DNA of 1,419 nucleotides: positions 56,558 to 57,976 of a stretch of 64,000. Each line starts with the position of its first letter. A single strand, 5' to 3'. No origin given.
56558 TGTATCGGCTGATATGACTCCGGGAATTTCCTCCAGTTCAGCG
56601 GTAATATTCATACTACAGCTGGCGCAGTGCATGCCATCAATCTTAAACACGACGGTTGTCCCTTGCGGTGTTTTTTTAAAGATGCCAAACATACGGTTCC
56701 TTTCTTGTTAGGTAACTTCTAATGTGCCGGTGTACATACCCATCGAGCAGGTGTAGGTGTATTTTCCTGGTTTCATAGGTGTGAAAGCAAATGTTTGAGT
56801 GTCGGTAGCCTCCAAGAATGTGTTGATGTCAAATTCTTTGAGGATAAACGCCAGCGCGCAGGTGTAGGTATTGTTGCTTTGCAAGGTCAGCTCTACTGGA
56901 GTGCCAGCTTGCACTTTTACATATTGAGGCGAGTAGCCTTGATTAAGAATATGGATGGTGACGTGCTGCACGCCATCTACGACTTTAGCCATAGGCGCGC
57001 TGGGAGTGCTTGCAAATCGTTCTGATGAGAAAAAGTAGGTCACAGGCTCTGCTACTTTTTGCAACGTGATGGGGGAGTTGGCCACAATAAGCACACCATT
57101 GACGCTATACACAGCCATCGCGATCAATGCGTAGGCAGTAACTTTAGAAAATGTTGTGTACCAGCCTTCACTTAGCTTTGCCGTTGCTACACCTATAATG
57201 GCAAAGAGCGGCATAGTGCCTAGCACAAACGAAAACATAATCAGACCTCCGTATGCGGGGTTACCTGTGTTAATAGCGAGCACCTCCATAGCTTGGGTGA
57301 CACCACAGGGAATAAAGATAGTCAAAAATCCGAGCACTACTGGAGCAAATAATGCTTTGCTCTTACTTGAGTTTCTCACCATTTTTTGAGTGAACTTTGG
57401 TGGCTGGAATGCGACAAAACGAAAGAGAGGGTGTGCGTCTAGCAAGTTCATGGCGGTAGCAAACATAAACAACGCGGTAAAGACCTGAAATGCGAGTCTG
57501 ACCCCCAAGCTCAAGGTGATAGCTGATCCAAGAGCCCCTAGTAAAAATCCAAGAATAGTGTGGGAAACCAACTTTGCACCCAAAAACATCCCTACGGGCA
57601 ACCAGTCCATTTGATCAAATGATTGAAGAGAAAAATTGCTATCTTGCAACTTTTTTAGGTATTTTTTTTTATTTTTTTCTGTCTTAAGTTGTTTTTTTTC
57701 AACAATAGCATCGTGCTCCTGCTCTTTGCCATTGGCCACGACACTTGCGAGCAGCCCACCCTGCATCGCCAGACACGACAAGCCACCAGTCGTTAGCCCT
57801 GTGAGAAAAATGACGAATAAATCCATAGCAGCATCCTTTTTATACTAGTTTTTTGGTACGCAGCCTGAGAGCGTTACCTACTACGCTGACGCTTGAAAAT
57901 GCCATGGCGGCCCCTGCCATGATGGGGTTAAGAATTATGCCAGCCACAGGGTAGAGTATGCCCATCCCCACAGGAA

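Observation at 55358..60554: Copper-handling operon with unusual redox partners: ArsR-TRASH regulator, CopA, CcdA-cupredoxin fusion, CopZ, YedZ-like di-heme protein and cytochrome b5-domain protein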

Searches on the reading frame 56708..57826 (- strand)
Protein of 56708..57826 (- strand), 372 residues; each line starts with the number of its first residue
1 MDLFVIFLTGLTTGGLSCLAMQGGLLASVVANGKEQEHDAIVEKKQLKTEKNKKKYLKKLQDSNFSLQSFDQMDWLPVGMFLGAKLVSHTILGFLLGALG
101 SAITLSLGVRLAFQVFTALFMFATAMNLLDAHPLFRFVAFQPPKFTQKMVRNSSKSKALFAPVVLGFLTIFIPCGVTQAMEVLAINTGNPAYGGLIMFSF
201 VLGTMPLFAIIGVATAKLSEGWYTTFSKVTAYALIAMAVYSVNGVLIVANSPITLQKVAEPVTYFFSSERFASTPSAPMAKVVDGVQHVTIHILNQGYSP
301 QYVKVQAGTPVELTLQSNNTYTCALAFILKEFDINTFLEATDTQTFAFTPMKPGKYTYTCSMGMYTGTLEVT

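Call 3: search_protein_families(library=pfam, proteins=[window:56708-57826:-], max_evalue=0.01)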
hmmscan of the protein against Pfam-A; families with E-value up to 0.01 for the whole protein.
window:56708-57826:- (372 aa): 2 families
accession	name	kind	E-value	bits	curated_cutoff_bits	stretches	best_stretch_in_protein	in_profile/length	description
PF13386.12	DsbD_2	-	9e-25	88.2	24.9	1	6-240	2-199/199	Cytochrome C biogenesis protein transmembrane region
PF13473.12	Cupredoxin_1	-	5.1e-14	52.6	27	1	284-369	18-102/104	Cupredoxin-like domain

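Call 4: search_protein_families(library=ncbifam, proteins=[window:56708-57826:-], max_evalue=0.01)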
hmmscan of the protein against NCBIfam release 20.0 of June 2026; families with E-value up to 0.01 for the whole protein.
window:56708-57826:- (372 aa): 3 families
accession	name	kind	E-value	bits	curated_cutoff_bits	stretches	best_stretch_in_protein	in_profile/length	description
NF041074.2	quin_ox_SoxA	equivalog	6.8e-07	29.3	110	1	270-371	44-153/154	proton pump complex quinol oxidase subunit SoxA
TIGR03096.1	nitroso_cyanin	equivalog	0.00011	22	142.85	1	283-362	43-120/135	nitrosocyanin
TIGR04246.1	nitrous_NosZ_Gp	equivalog_domain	0.00025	19.4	625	1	288-361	486-560/578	Sec-dependent nitrous-oxide reductase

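Call 5: find_homologous_proteins(query=window:56708-57826:-)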
Query window:56708-57826:- (372 aa): 5934 proteins with E <= 0.001 among 8000 candidates; the best 120 are listed.
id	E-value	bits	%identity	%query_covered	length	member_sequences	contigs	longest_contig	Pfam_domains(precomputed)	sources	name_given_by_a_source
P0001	3.4e-240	814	100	100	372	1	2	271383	PF13473.13,PF13386.13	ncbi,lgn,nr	ncbi:MAG: sulfite exporter TauE/SafE family protein [Pseudomonadales bacterium]|nr:sulfite exporter 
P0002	5.9e-188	642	77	100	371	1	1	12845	PF13473.13,PF02683.23,PF13386.13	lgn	-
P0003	9.5e-188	642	77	100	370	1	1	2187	PF13473.13,PF13386.13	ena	-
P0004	1.4e-185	634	77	100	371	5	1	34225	PF13473.13,PF13386.13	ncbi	-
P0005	1.4e-184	631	75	100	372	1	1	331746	PF13473.13,PF13386.13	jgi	jgi:uncharacterized protein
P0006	1.9e-184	631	76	100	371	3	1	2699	PF13473.13,PF13386.13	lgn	-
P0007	2.7e-184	630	77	100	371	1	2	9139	PF13473.13,PF02683.23,PF13386.13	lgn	-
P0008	1.3e-182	625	76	100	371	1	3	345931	PF13473.13,PF13386.13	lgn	-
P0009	8.9e-182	622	76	100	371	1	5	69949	PF13473.13,PF13386.13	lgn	-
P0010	9.6e-179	612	72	100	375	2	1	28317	PF13473.13,PF13386.13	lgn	-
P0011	1.8e-178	611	73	100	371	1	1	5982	PF13473.13,PF13386.13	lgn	-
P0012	2.6e-178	610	74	100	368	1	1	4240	PF13473.13,PF02683.23,PF13386.13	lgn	-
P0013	4.2e-177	607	75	100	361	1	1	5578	PF13473.13,PF13386.13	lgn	-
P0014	5.8e-175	599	72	100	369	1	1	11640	PF13473.13,PF13386.13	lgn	-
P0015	9.8e-174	595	71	100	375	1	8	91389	PF13473.13,PF13386.13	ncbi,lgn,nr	ncbi:MAG: sulfite exporter TauE/SafE family protein [Pseudomonadales bacterium]|nr:sulfite exporter 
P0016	1.4e-173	595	72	100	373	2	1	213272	PF13473.13,PF13386.13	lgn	-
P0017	3.5e-173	594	74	100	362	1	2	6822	PF13473.13,PF13386.13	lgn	-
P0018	1.1e-172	592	71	100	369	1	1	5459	PF13473.13,PF02683.23,PF13386.13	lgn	-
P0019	2.8e-172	591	71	100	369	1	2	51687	PF13473.13,PF13386.13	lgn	-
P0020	8.2e-172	589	71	100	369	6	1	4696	PF13473.13,PF13386.13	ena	-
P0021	8.9e-171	586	69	100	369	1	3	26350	PF13473.13,PF13386.13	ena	-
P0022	1.2e-170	585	70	100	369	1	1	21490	PF13473.13,PF13386.13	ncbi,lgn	-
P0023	1.3e-170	585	70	100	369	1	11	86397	PF13473.13,PF13386.13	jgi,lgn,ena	jgi:uncharacterized protein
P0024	2.9e-170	584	74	100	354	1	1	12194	PF13473.13,PF13386.13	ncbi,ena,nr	ncbi:MAG: sulfite exporter TauE/SafE family protein [bacterium]|nr:sulfite exporter TauE/SafE family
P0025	4.1e-170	584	69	100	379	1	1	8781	PF13473.13,PF13386.13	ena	-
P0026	6.3e-170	583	71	100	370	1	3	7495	PF13473.13,PF13386.13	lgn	-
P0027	6.7e-170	583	71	100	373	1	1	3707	PF13473.13,PF13386.13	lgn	-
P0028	7.5e-170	583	70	100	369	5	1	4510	PF13473.13,PF13386.13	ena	-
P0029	8.0e-170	583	70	100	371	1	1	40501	PF13473.13,PF13386.13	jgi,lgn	-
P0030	2.0e-169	581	69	100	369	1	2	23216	PF13473.13,PF13386.13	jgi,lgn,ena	-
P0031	2.7e-169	581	70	100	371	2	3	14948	PF13473.13,PF13386.13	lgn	-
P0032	7.3e-169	579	71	100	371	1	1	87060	PF13473.13,PF13386.13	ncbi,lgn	-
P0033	8.1e-169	579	69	100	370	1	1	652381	PF13473.13,PF13386.13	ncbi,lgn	ncbi:MAG: sulfite exporter TauE/SafE family protein [Patescibacteria group bacterium]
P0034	9.3e-168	576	70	100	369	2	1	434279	PF13473.13,PF13386.13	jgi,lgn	-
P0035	6.7e-167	573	70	100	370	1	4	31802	PF13473.13,PF13386.13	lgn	-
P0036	7.9e-167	573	68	100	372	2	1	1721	PF13473.13,PF13386.13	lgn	-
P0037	7.9e-167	573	68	100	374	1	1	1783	PF13473.13,PF13386.13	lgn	-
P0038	9.9e-167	572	71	100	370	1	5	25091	PF13473.13,PF13386.13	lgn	-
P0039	3.1e-166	571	69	100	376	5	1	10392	PF13473.13,PF13386.13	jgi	-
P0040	3.3e-166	571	70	100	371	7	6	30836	PF13473.13,PF13386.13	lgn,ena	-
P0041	3.4e-166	571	70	100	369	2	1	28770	PF13473.13,PF13386.13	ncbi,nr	ncbi:MAG: sulfite exporter TauE/SafE family protein [Candidatus Pacebacteria bacterium]|nr:sulfite e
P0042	3.4e-165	567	66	100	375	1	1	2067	PF13473.13,PF13386.13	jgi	jgi:uncharacterized protein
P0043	4.4e-165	567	71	100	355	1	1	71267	PF13473.13,PF02683.23,PF13386.13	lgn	-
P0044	5.4e-165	567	68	100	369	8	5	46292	PF13473.13,PF13386.13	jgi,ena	-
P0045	9.7e-165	566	72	100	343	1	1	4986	PF13473.13,PF13386.13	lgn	-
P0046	5.8e-164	563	69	100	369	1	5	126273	PF13473.13,PF13386.13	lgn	-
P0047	8.1e-164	563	68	100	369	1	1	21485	PF13473.13,PF13386.13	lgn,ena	-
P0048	4.0e-163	561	68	100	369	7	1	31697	PF13473.13,PF13386.13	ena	-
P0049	7.9e-163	560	68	100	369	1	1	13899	PF13473.13,PF13386.13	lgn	-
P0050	3.9e-162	557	70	100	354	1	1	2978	PF13473.13,PF13386.13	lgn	-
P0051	4.5e-162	557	69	100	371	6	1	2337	PF13473.13,PF13386.13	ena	-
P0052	2.4e-161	555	71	100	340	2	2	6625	PF13473.13,PF02683.23,PF13386.13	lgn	-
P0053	2.7e-161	555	69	100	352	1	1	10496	PF13473.13,PF13386.13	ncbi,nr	ncbi:sulfite exporter TauE/SafE family protein [Patescibacteria group bacterium]|nr:sulfite exporter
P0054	3.7e-161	554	68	100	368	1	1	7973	PF13473.13,PF13386.13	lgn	-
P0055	6.5e-161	553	68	100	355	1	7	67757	PF13473.13,PF13386.13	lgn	-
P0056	6.7e-161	553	67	100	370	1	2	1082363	PF13473.13,PF13386.13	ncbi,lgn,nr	ncbi:MAG: sulfite exporter TauE/SafE family protein [Pseudomonadales bacterium]|nr:sulfite exporter 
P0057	8.1e-161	553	69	100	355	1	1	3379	PF13473.13,PF02683.23,PF13386.13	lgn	-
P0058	8.3e-161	553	68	100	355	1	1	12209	PF13473.13,PF13386.13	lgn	-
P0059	9.8e-161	553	65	100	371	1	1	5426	PF13473.13,PF02683.23,PF13386.13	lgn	-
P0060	1.7e-160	552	66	100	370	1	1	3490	PF13473.13,PF13386.13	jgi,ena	-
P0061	2.9e-160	551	68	100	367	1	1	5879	PF13473.13,PF13386.13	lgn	-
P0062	3.0e-160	551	69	100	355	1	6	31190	PF13473.13,PF02683.23,PF13386.13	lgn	-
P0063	5.4e-160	550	68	100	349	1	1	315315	PF13473.13,PF13386.13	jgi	jgi:uncharacterized protein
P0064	8.7e-160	550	70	99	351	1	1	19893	PF13473.13,PF13386.13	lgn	-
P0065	9.4e-160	549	69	100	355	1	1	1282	PF13473.13,PF13386.13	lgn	-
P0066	1.2e-159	549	66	100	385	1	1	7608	PF13473.13,PF13386.13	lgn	-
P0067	1.4e-159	549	66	100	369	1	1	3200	PF13473.13,PF02683.23,PF13386.13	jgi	jgi:uncharacterized protein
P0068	2.5e-159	548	67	100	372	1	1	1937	PF13473.13,PF13386.13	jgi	jgi:uncharacterized protein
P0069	4.4e-159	547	70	100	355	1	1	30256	PF13473.13,PF13386.13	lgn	-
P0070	1.3e-158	546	68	100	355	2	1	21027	PF13473.13,PF13386.13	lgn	-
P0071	1.4e-158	546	69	95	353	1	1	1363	PF13473.13,PF13386.13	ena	-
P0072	1.4e-158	546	69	100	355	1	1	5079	PF13473.13,PF13386.13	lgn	-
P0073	1.8e-158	545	71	100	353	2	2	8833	PF13473.13,PF13386.13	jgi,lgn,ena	-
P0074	3.1e-158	545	68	100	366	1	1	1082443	PF13473.13,PF13386.13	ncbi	-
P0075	3.9e-158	544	68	100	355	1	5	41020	PF13473.13,PF13386.13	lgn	-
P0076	4.1e-158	544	65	100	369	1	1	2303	PF13473.13,PF13386.13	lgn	-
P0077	7.2e-158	543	67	100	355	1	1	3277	PF13473.13,PF13386.13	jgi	jgi:uncharacterized protein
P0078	1.7e-157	542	67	100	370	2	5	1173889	PF13473.13,PF13386.13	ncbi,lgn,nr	ncbi:MAG: hypothetical protein BroJett025_06050 [Patescibacteria group bacterium]|nr:MAG: hypothetic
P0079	3.8e-157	541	68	100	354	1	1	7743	PF13473.13,PF13386.13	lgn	-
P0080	5.6e-157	540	67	100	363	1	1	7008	PF13473.13,PF13386.13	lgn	-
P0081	7.2e-157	540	67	100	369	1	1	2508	PF13473.13,PF02683.23,PF13386.13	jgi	-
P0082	9.2e-157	540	68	100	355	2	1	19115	PF13473.13,PF13386.13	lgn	-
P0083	9.6e-157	540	66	100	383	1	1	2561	PF13473.13,PF13386.13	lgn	-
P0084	9.8e-157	540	68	100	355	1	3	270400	PF13473.13,PF13386.13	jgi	jgi:uncharacterized protein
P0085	1.3e-156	539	65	100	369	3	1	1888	PF13473.13,PF13386.13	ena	-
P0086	1.8e-156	539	67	100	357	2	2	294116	PF13473.13,PF02683.23,PF13386.13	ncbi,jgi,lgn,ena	-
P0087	2.7e-156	538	67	100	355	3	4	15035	PF13473.13,PF13386.13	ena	-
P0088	3.4e-156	538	67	100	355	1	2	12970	PF13473.13,PF13386.13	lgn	-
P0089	4.1e-156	538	66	100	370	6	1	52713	PF13473.13,PF13386.13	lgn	-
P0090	6.1e-156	537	70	94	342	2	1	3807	PF13473.13,PF02683.23,PF13386.13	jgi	-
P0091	9.6e-156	536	67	100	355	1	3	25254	PF13473.13,PF13386.13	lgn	-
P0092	9.8e-156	536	68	100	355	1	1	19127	PF13473.13,PF02683.23,PF13386.13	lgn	-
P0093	2.3e-155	535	66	100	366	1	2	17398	PF13473.13,PF13386.13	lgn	-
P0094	2.7e-155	535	65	100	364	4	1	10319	PF13473.13,PF02683.23,PF13386.13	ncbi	-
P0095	4.1e-155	534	67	100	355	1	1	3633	PF13473.13,PF13386.13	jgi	jgi:sulfite exporter TauE/SafE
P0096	6.2e-155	534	67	100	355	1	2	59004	PF13473.13,PF13386.13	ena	-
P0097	9.9e-155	533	66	100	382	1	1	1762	PF13473.13,PF13386.13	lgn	-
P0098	1.1e-154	533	68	100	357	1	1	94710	PF13473.13,PF02683.23,PF13386.13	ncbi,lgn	-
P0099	1.2e-154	533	67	100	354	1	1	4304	PF13473.13,PF13386.13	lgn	-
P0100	2.1e-154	532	66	100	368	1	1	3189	PF13473.13,PF13386.13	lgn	-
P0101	2.7e-154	532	66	100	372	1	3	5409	PF13473.13,PF13386.13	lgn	-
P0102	3.2e-154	531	66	100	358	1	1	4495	PF13473.13,PF13386.13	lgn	-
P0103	4.8e-154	531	65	100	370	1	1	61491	PF13473.13,PF02683.23,PF13386.13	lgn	-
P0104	6.7e-154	530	65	100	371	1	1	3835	PF13473.13,PF13386.13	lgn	-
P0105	1.2e-153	529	65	100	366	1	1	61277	PF13473.13,PF13386.13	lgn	-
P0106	1.3e-153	529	68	100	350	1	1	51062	PF13473.13,PF02683.23,PF13386.13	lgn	-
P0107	1.5e-153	529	64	100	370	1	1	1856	PF13473.13,PF13386.13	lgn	-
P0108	1.7e-153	529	66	100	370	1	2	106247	PF13473.13,PF13386.13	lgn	-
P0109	2.6e-153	528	67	100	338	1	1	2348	PF13473.13,PF02683.23,PF13386.13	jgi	-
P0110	3.3e-153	528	67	100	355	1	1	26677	PF13473.13,PF13386.13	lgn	-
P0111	3.5e-153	528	66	100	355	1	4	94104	PF13473.13,PF13386.13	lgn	-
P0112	4.8e-153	527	64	100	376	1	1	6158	PF13473.13,PF13386.13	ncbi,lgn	-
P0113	5.2e-153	527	67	95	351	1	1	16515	PF13473.13,PF13386.13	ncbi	-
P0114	5.9e-153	527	64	100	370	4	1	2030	PF13473.13,PF02683.23,PF13386.13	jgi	-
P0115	6.6e-153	527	65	100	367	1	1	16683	PF13473.13,PF13386.13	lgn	-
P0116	7.3e-153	527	65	100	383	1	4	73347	PF13473.13,PF13386.13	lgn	-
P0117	9.7e-153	526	67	100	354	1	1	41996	PF13473.13,PF13386.13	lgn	-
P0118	1.5e-152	526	68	100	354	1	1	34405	PF13473.13,PF13386.13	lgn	-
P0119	1.5e-152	526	69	100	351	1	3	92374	PF13473.13,PF13386.13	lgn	-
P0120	1.9e-152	525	64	100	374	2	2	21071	PF13473.13,PF02683.23,PF13386.13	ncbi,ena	-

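Call 7: search_solved_structures(query=window:56708-57826:-, max_evalue=10, show_alignments=4)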
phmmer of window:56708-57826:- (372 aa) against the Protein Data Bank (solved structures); distinct sequences matched with E-value up to 10: 8.
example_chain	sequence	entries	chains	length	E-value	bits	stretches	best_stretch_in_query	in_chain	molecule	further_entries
4f2f_A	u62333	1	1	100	1.3e-07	34.4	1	280-370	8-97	Cation-transporting ATPase, E1-E2 family protein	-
2mry_A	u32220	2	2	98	3.8e-05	26.2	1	280-369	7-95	Uncharacterized protein | CupA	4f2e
7z3g_A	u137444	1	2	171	0.00023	23.7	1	268-322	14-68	AcoP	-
7z3b_A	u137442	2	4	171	0.00023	23.6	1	268-322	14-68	AcoP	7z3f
7z3i_A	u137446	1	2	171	0.00023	23.6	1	268-322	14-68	AcoP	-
1iby_A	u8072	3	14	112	0.0061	19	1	283-362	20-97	NITROSOCYANIN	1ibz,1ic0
6hbe_A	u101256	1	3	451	0.054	15.9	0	300-364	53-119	Copper-containing nitrite reductase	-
4l9a_A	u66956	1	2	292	0.33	13.3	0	42-73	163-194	Putative uncharacterized protein Smu.1393c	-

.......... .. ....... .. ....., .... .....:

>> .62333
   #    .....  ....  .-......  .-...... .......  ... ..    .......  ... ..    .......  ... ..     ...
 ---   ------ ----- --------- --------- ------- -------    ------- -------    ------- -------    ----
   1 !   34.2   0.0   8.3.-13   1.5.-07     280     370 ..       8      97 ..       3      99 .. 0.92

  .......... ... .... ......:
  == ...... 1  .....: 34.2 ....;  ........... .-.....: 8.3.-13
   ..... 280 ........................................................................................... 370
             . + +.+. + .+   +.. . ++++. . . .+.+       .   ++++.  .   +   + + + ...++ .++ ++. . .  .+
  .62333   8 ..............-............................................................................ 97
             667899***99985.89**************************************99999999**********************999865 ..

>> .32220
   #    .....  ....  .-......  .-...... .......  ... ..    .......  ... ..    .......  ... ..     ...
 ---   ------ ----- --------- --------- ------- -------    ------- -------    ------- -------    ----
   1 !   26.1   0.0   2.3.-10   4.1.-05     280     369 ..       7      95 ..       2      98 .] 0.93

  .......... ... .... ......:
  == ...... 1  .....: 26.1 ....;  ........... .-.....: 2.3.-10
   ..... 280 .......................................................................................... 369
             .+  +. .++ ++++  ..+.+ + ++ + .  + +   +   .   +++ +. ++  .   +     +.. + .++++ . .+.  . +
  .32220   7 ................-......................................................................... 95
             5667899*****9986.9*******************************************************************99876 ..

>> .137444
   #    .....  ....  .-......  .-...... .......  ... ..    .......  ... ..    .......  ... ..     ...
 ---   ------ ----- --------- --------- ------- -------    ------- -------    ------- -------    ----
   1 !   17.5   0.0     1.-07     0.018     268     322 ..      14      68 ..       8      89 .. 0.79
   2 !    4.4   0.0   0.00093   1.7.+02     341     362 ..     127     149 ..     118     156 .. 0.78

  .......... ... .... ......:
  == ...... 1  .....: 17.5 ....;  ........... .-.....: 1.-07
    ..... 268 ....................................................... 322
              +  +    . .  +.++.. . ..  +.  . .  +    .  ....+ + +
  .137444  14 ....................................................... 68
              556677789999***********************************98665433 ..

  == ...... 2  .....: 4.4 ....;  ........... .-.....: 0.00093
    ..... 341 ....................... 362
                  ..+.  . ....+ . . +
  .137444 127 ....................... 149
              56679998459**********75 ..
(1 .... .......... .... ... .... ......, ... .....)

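Call 12: find_related_loci(query=window:56708-57826:-, collection=genome_contigs, flank=6000)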
Query window:56708-57826:- (372 aa) in genome_contigs; peptide patterns used: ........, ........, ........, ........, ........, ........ (x = any residue, [..] = any of these).
34 stretches matched a pattern, but none encodes a relative of the query by tblastn (E <= 1e-3).

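Call 14: find_related_loci(query=A1, collection=genome_contigs, flank=7000)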
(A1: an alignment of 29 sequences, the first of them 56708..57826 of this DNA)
Query A1 (372 aa) in genome_contigs; peptide patterns used: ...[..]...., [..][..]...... (x = any residue, [..] = any of these).
600 stretches matched a pattern (row limit reached: there are more); 576 encode a relative of the query (tblastn E <= 1e-3); the best 80 are kept; 80 distinct loci.
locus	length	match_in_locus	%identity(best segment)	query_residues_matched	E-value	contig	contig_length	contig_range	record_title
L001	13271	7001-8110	77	1-371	0e+0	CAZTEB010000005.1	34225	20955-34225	MAG TPA_asm: uncultured Pseudomonadales bacterium isolate SRP334346_co1_115 genome assembly, contig: NODE_1268_length_34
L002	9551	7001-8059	74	1-371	1e-178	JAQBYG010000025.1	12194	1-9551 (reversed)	MAG: bacterium isolate casp150-mb.307 NODE_13383_length_12194_cov_0.077635, whole genome shotgun sequence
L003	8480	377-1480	68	1-371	4e-174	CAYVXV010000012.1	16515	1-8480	MAG TPA_asm: uncultured Pseudomonadales bacterium isolate SRP193661_co2_36 genome assembly, contig: NODE_3023_length_165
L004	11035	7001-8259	68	1-371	8e-174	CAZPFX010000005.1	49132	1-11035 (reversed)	MAG TPA_asm: uncultured Pseudomonadales bacterium isolate SRP118108_co5_543 genome assembly, contig: NODE_411_length_491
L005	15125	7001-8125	69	1-371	4e-173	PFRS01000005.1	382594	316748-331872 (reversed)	MAG: Candidatus Pacebacteria bacterium CG_4_9_14_0_2_um_filter_40_15 CG_4_9_14_0.2_um_filter_scaffold_4_c, whole genome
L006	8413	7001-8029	70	10-371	4e-167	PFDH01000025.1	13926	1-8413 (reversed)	MAG: Candidatus Pacebacteria bacterium CG10_big_fil_rev_8_21_14_0_10_44_11 CG10_8_21_14_0.10_scaffold_10691_c, whole gen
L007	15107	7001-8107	67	1-371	2e-165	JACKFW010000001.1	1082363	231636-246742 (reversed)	MAG: Pseudomonadales bacterium isolate HK-STAS-PATE-15 HK-STAS-PATE-15_1, whole genome shotgun sequence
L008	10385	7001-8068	68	1-371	5e-160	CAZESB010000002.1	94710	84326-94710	MAG TPA_asm: uncultured Pseudomonadales bacterium isolate SRP193661_co1_63 genome assembly, contig: NODE_280_length_9471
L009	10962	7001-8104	64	1-371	2e-158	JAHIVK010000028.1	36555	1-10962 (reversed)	MAG: Patescibacteria group bacterium isolate MM_PC_MetaG.mb.77 MM_PC_MetaG.mb.77_k141_727009, whole genome shotgun seque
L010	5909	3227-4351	64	1-371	7e-157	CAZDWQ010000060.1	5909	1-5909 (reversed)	MAG TPA_asm: uncultured Pseudomonadales bacterium isolate SRP192515_co1_182 genome assembly, contig: NODE_14361_length_5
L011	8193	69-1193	65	1-371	1e-155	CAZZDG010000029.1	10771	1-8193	MAG TPA_asm: uncultured Pseudomonadales bacterium isolate binchicken_co321_113 genome assembly, contig: NODE_2223_length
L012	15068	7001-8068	67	1-371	2e-154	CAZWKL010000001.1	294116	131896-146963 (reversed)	MAG TPA_asm: uncultured Pseudomonadales bacterium isolate binchicken_co173_42 genome assembly, contig: NODE_26_length_29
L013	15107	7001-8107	67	1-371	3e-151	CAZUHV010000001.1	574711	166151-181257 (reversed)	MAG TPA_asm: uncultured Pseudomonadales bacterium isolate binchicken_co277_32 genome assembly, contig: NODE_12_length_57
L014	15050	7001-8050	64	1-371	7e-151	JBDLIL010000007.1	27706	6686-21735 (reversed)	MAG: Patescibacteria group bacterium isolate MAG029 MAG029_7, whole genome shotgun sequence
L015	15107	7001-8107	64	1-371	3e-150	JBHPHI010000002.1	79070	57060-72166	Patescibacteria group bacterium isolate SAG AM-311-P01 NODE_2_length_79070_cov_31.537974, whole genome shotgun sequence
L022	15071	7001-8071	57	1-371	1e-131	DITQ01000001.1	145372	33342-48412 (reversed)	MAG TPA_asm: Candidatus Pacebacteria bacterium UBA6180 UBA6180_contig_62144, whole genome shotgun sequence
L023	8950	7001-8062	56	1-371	3e-127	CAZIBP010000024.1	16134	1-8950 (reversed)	MAG TPA_asm: uncultured Pseudomonadales bacterium isolate SRP093185_co1_41 genome assembly, contig: NODE_2387_length_161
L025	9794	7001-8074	59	1-371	2e-127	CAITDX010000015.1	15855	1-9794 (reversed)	uncultured bacterium isolate LaPlata_bin-3499 genome assembly, contig: bin-3499:15/85, whole genome shotgun sequence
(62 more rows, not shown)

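Call 42: predict_structure(alignment_id=A2)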
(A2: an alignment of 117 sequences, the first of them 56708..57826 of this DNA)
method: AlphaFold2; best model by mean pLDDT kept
length: 372 residues; sequences in the alignment: 117
mean_pLDDT: 83.1   pTM: 0.73
mean pLDDT of the five models: 83.1, 79.0, 76.8, 76.6, 75.7
residues with pLDDT >= 90: 121; 70-90: 206; 50-70: 43; < 50: 2
segments of 3 or more residues with pLDDT < 50: none
pLDDT, mean of each block of 10 residues (from residue 1): 87 80 80 74 64 70 63 85 95 93 80 86 87 81 72 72 88 81 89 96 93 81 82 88 85 81 70 59 88 90 92 94 86 91 95 92 83 91
secondary structure, 60 per line:
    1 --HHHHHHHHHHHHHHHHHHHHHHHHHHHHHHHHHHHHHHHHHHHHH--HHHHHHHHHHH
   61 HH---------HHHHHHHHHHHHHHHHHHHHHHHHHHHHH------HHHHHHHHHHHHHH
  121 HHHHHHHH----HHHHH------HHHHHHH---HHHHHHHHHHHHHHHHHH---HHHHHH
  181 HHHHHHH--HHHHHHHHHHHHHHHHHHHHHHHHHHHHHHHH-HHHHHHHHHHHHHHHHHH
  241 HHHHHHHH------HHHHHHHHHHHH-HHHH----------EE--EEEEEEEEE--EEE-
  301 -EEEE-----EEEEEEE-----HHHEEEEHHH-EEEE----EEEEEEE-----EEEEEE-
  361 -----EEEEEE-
elements in order: H3-47 H50-62 H72-100 H107-128 H133-137 H144-150 H154-171 H175-187 H190-221 H223-248 H255-266 H268-271 E286-294 E297-299 E302-305 E311-317 E326-329 E334-337 E342-348 E354-359 E366-371
